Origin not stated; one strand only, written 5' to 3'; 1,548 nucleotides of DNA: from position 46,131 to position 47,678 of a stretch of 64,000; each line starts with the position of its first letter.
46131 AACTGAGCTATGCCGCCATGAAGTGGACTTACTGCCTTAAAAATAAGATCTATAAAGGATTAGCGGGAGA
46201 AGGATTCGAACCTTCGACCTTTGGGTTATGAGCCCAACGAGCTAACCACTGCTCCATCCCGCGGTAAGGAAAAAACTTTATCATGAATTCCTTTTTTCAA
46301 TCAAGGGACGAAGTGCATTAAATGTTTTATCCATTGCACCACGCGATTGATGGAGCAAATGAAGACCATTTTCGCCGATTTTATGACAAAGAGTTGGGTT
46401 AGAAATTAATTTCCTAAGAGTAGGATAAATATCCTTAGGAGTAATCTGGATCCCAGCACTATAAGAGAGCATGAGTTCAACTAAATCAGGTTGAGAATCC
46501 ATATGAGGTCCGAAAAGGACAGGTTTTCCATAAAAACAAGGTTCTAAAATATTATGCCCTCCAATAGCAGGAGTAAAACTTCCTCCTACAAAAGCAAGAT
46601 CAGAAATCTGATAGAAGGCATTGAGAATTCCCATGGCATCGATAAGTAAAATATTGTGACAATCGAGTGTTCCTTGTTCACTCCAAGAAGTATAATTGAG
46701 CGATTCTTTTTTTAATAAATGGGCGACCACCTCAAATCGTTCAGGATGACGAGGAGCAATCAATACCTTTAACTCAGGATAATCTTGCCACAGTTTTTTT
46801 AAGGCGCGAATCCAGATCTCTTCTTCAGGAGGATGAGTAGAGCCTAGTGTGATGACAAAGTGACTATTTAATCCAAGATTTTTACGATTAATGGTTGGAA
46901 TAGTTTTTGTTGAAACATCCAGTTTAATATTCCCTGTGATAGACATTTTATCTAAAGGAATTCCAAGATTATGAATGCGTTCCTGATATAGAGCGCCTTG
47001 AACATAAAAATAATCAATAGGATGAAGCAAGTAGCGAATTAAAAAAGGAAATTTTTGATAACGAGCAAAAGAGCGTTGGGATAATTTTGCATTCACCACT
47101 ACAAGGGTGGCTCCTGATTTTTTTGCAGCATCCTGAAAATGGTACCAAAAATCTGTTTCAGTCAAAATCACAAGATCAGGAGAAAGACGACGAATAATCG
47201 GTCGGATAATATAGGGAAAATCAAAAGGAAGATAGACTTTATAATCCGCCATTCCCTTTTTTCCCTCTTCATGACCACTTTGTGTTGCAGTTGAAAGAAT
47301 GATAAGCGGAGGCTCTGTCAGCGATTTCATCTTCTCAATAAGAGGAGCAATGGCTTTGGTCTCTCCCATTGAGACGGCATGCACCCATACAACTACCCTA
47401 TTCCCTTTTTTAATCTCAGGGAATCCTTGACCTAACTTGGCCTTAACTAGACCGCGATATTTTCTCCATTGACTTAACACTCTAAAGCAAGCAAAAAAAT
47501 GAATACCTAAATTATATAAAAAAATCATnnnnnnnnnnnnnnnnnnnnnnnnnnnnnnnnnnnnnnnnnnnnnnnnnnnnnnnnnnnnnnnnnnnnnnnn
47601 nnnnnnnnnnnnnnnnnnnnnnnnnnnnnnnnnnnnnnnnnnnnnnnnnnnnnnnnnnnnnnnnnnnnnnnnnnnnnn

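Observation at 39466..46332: Accessory island of Inc-like genes wedged into a conserved housekeeping backbone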

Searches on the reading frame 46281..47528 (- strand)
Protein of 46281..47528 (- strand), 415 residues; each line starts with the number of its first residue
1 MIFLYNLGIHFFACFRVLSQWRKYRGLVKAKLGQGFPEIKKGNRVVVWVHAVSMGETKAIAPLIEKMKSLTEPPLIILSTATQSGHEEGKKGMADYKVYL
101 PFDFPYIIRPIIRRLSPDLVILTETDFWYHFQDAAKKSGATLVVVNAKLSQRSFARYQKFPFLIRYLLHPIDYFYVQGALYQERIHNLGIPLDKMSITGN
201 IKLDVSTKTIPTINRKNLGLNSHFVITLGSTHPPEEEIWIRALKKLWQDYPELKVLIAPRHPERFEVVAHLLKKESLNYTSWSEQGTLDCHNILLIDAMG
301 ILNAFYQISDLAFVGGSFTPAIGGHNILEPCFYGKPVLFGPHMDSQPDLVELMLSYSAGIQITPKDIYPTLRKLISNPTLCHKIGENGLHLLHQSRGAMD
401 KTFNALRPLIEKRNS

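Call 5: search_protein_families(library=pfam, proteins=[window:46281-47528:-], max_evalue=0.01)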
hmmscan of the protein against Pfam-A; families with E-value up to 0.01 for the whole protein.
window:46281-47528:- (415 aa): 2 families
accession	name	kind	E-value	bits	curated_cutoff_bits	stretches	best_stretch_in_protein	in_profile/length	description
PF04413.22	Glycos_transf_N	-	6.1e-49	166.4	23.9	1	37-204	12-178/179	3-Deoxy-D-manno-octulosonic-acid transferase (kdotransferase)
PF00534.26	Glycos_transf_1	-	0.0012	18.9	26.4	1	240-388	34-169/172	Glycosyl transferases group 1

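Call 20: find_related_loci(query=window:46281-47528:-, collection=genome_contigs, flank=10000)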
Query window:46281-47528:- (415 aa) in genome_contigs; peptide patterns used: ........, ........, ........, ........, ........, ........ (x = any residue, [..] = any of these).
54 stretches matched a pattern; 4 encode a relative of the query (tblastn E <= 1e-3); 4 distinct loci.
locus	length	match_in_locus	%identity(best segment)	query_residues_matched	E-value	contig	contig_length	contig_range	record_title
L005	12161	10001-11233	67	3-413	0e+0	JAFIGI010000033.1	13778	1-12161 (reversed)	MAG: Chlamydiales bacterium isolate coassembly_bin.4 k141_26717, whole genome shotgun sequence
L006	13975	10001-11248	60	3-415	3e-172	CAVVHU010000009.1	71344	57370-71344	MAG: uncultured Chlamydiales bacterium isolate MFD02923.bin.1.43 genome assembly, contig: contig_29660, whole genome sho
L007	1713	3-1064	52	56-406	1e-121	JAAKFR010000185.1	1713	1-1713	MAG: Chlamydiae bacterium isolate K940_chlam_9 K940chlam9_185, whole genome shotgun sequence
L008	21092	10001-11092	31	46-409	1e-47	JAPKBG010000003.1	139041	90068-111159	MAG: Methylophilaceae bacterium isolate ANT-32 NODE_10_length_139041_cov_11.133942, whole genome shotgun sequence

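Call 49: search_protein_families(library=pfam, proteins=[L006:11800-12372:+, L006:12425-13825:+, L005:11606-12001:+, L010:9599-9775:+], max_evalue=0.1)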
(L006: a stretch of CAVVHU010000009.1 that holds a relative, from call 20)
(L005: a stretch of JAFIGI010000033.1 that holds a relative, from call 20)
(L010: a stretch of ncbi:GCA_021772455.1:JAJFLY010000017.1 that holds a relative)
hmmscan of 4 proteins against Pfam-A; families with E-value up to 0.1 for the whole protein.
L006:11800-12372:+ (190 aa): 0 families

L006:12425-13825:+ (466 aa): 1 family
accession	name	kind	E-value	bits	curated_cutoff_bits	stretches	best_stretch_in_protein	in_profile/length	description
PF00620.32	RhoGAP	-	1.9e-09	38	24.5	1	279-427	16-147/148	RhoGAP domain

L005:11606-12001:+ (131 aa): 1 family
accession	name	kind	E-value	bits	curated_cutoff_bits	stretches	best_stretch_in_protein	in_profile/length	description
PF11705.13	RNA_pol_3_Rpc31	-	0.058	13.9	30.2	1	31-101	28-88/212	DNA-directed RNA polymerase III subunit Rpc31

L010:9599-9775:+ (58 aa): 0 families

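Call 50: search_protein_families(library=ncbifam, proteins=[P0001, P0002, P0011, P0005, P0008], max_evalue=0.1)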
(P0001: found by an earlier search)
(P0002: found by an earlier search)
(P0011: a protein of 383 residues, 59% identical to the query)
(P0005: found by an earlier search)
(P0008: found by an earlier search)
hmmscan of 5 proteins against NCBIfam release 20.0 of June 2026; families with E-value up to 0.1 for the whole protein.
P0001 (417 aa): 43 families (the best 25 are shown)
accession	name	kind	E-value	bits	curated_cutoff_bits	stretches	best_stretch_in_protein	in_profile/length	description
TIGR03534.1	RF_mod_PrmC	equivalog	5e-20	72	199.1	1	167-280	68-180/253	peptide chain release factor N(5)-glutamine methyltransferase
NF011529.0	PRK14968.1-3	equivalog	4.5e-18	65.4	162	1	167-347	18-187/198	putative methyltransferase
TIGR00536.1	hemK_fam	subfamily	1.1e-16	60.8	115.5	1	188-280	114-206/286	HemK family protein methyltransferase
TIGR00537.1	hemK_rel_arch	hypoth_equivalog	4.2e-16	59.1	87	1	190-345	21-169/179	HemK2/MTQ2 family protein methyltransferase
NF011530.0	PRK14968.1-4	equivalog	1.7e-15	56.9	243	1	161-348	15-189/202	putative methyltransferase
TIGR03533.1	L3_gln_methyl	equivalog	7.1e-14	51.8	229.7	1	187-274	120-213/284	50S ribosomal protein L3 N(5)-glutamine methyltransferase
NF047853.1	tRm6a37MtseTrmN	equivalog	2.7e-12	47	350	1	191-280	46-138/244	tRNA(1)(Val) (adenine(37)-N(6))-methyltransferase TrmN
NF002421.0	PRK01544.1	equivalog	5.5e-12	45.2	567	1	188-271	138-221/524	bifunctional peptide chain release factor N(5)-glutamine methyltransferase PrmC/tRNA (guanosine(46)-N7)-methyltransferase TrmB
NF011527.0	PRK14968.1-1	equivalog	5.6e-12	45.8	242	1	167-320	16-157/192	putative methyltransferase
TIGR02072.1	BioC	equivalog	1.4e-07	31.6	184.95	1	180-263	24-104/244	malonyl-ACP O-methyltransferase BioC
NF007023.0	PRK09489.1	equivalog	5.8e-07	29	295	1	192-267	200-272/342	16S rRNA (guanine(1207)-N(2))-methyltransferase RsmC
NF005640.0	PRK07402.1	equivalog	1.6e-06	27.8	219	1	190-260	45-116/200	precorrin-6Y C5,15-methyltransferase subunit CbiT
TIGR00755.1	ksgA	equivalog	2.8e-06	26.8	171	1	190-266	31-104/256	16S rRNA (adenine(1518)-N(6)/adenine(1519)-N(6))-dimethyltransferase RsmA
NF003380.0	PRK04457.1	equivalog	2.9e-06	26.5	304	1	193-261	74-144/265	polyamine aminopropyltransferase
TIGR02469.1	CbiT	equivalog_domain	1.3e-05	25.4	78.3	1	191-259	22-91/124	precorrin-6Y C5,15-methyltransferase (decarboxylating) subunit CbiT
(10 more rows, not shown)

P0002 (306 aa): 0 families

P0011 (383 aa): 1 family
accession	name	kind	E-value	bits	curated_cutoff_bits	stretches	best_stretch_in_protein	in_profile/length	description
TIGR02611.1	TIGR02611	hypoth_equivalog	0.077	12.8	70.6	0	19-66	16-62/121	TIGR02611 family protein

P0005 (80 aa): 1 family
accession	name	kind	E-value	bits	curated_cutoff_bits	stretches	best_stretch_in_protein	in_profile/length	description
NF033872.1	SidA_fam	subfamily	0.036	12.9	60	1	19-71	301-354/379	T4SS effector SidA family protein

P0008 (1122 aa): 0 families

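Call 84: search_solved_structures(query=L005:11606-12001:+, max_evalue=1)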
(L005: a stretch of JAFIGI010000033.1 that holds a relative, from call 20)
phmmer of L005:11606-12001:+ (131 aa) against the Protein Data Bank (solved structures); distinct sequences matched with E-value up to 1: 0.

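Call 86: search_protein_families(library=phrogs, proteins=[L005:11606-12001:+, P0002, P0001], max_evalue=0.01)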
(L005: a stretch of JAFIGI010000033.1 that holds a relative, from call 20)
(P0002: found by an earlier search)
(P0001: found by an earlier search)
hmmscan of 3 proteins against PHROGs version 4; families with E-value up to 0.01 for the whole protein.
L005:11606-12001:+ (131 aa): 0 families

P0002 (306 aa): 0 families

P0001 (417 aa): 3 families
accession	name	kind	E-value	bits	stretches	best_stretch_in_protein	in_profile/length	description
phrog_23041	-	unknown function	5.8e-14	53.4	1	157-274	83-195/277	-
phrog_3820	-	other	5.7e-07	29.9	1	192-275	71-147/255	DNA methyltransferase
phrog_9133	-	unknown function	0.00029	19.7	1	174-274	742-831/1259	-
